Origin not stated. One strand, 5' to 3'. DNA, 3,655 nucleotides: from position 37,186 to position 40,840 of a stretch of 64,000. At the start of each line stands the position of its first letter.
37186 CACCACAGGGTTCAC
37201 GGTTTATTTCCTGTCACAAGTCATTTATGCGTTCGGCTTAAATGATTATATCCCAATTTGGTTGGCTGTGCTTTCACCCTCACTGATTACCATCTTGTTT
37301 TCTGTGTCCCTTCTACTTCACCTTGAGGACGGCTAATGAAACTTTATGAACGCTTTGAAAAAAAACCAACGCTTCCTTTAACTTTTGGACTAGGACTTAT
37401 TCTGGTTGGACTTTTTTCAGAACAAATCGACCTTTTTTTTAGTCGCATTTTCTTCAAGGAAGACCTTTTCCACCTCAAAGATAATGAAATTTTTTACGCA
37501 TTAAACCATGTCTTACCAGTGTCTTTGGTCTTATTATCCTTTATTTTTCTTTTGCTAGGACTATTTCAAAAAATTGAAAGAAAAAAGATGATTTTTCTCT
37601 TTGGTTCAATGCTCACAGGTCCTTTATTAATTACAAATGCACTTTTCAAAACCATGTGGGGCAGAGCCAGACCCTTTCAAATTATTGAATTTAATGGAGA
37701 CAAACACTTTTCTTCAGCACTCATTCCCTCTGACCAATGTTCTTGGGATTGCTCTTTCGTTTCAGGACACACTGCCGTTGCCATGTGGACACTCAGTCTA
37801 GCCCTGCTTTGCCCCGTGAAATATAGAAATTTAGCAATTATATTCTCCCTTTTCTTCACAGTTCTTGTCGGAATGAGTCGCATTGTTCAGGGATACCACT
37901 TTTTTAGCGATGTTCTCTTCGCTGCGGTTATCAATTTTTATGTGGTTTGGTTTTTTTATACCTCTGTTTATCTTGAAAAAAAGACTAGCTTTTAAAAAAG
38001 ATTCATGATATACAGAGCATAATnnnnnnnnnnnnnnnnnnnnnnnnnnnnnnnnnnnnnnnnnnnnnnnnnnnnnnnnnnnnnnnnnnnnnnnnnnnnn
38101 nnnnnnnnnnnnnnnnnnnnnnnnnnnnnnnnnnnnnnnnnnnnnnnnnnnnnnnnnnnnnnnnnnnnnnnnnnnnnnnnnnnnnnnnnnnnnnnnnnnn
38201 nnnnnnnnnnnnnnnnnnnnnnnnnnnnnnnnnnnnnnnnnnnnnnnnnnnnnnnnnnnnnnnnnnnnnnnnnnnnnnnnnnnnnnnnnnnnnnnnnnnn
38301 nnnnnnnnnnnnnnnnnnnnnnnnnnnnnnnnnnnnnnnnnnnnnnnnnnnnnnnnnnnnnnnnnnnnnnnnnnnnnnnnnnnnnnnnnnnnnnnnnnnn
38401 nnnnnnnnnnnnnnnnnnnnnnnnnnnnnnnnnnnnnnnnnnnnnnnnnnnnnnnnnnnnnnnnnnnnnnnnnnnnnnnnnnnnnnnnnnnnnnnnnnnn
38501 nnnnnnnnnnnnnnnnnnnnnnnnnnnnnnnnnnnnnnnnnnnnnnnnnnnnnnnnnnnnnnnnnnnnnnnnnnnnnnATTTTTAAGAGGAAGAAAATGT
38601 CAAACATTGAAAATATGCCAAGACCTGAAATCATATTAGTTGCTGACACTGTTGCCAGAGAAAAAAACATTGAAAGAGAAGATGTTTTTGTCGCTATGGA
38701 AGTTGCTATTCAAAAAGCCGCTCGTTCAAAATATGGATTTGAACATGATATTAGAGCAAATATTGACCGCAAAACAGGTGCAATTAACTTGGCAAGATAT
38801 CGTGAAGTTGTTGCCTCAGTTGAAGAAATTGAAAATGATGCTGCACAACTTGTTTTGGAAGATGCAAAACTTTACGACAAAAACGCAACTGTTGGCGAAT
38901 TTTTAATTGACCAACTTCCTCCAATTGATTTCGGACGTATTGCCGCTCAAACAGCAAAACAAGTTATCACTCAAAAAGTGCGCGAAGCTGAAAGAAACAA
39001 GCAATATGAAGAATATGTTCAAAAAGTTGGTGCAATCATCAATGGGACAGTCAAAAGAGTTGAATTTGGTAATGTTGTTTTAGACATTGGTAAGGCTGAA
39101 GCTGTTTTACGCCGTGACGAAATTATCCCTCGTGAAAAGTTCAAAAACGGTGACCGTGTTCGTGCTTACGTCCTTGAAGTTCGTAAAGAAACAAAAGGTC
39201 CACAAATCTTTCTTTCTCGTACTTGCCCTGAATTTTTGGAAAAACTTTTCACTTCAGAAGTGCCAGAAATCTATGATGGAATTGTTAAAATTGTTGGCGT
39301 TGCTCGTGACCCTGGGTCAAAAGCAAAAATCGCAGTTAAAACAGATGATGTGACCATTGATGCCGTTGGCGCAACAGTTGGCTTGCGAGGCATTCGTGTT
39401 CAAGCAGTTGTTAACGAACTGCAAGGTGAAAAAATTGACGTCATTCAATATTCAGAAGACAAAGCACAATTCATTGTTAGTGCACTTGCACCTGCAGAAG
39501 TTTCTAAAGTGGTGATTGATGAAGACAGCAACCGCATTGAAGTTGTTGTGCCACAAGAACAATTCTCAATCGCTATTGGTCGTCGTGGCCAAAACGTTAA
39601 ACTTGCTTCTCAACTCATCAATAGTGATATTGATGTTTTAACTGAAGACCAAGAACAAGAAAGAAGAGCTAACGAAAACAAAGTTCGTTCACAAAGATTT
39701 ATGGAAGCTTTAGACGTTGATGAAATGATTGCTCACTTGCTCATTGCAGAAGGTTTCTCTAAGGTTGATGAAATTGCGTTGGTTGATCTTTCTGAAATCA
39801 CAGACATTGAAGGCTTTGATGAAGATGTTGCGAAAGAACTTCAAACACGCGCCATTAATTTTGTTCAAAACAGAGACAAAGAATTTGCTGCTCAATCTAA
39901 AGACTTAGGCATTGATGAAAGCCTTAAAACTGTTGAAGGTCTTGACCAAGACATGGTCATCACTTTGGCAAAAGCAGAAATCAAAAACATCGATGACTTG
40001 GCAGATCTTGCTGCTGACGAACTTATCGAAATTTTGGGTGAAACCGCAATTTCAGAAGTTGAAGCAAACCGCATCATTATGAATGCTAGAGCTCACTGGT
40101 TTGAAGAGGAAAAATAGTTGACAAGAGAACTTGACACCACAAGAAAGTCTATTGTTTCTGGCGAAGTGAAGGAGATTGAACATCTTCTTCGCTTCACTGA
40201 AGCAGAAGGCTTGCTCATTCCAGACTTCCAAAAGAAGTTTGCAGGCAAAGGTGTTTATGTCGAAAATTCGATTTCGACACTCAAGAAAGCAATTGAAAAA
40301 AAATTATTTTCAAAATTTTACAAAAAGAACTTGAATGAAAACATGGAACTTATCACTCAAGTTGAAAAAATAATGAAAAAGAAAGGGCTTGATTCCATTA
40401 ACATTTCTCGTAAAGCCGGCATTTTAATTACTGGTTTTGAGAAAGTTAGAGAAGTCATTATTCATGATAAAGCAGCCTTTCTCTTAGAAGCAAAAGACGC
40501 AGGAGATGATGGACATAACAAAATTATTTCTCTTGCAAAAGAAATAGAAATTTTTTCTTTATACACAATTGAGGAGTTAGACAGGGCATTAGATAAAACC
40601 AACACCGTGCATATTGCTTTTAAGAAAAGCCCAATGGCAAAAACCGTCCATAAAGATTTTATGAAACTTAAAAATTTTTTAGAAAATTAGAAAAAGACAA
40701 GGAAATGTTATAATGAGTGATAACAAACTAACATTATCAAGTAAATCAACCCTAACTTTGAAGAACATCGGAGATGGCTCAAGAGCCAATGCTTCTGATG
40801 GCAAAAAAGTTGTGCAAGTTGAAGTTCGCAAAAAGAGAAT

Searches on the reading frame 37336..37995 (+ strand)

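Call 90: search_protein_families(library=pfam, proteins=[window:37336-37995:+], max_evalue=0.001)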
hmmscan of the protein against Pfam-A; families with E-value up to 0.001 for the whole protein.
window:37336-37995:+ (219 aa): 1 family
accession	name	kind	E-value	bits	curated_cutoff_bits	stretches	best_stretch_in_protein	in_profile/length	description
PF01569.27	PAP2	-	7.7e-21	74.6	27.2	1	88-212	5-126/130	PAP2 superfamily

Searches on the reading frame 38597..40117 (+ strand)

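Call 48: search_protein_families(library=pfam, proteins=[window:38597-40117:+], max_evalue=0.00001)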
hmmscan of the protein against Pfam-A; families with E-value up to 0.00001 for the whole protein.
window:38597-40117:+ (506 aa): 5 families
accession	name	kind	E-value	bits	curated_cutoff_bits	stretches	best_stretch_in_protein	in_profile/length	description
PF08529.16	NusA_N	-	3.2e-33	114.9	23.8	1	11-134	1-119/119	NusA N-terminal domain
PF13184.12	KH_5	-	4.7e-25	87.9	27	1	239-307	1-69/69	NusA-like KH domain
PF07650.23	KH_2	-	8.9e-09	35.5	22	1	296-349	9-62/78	KH domain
PF00575.29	S1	-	1.8e-07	31.9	22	1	143-203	3-70/74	S1 RNA binding domain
PF14520.12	HHH_5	-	4.2e-07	30.8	27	0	441-498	2-56/57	Helix-hairpin-helix domain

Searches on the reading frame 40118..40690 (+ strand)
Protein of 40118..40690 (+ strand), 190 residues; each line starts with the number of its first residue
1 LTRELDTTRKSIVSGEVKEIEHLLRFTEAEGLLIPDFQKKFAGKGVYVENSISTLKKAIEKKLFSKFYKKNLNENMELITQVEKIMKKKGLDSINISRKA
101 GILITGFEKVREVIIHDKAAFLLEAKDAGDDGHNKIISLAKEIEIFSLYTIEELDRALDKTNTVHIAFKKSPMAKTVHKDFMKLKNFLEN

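Call 91: search_protein_families(library=pfam, proteins=[window:40118-40690:+], max_evalue=0.01)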
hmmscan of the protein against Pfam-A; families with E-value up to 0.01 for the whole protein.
window:40118-40690:+ (190 aa): 1 family
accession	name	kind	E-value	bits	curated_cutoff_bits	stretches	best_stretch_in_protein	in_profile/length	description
PF04296.18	YlxR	-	7.8e-13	48.6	26.9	1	9-79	1-70/75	Protein of unknown function (DUF448)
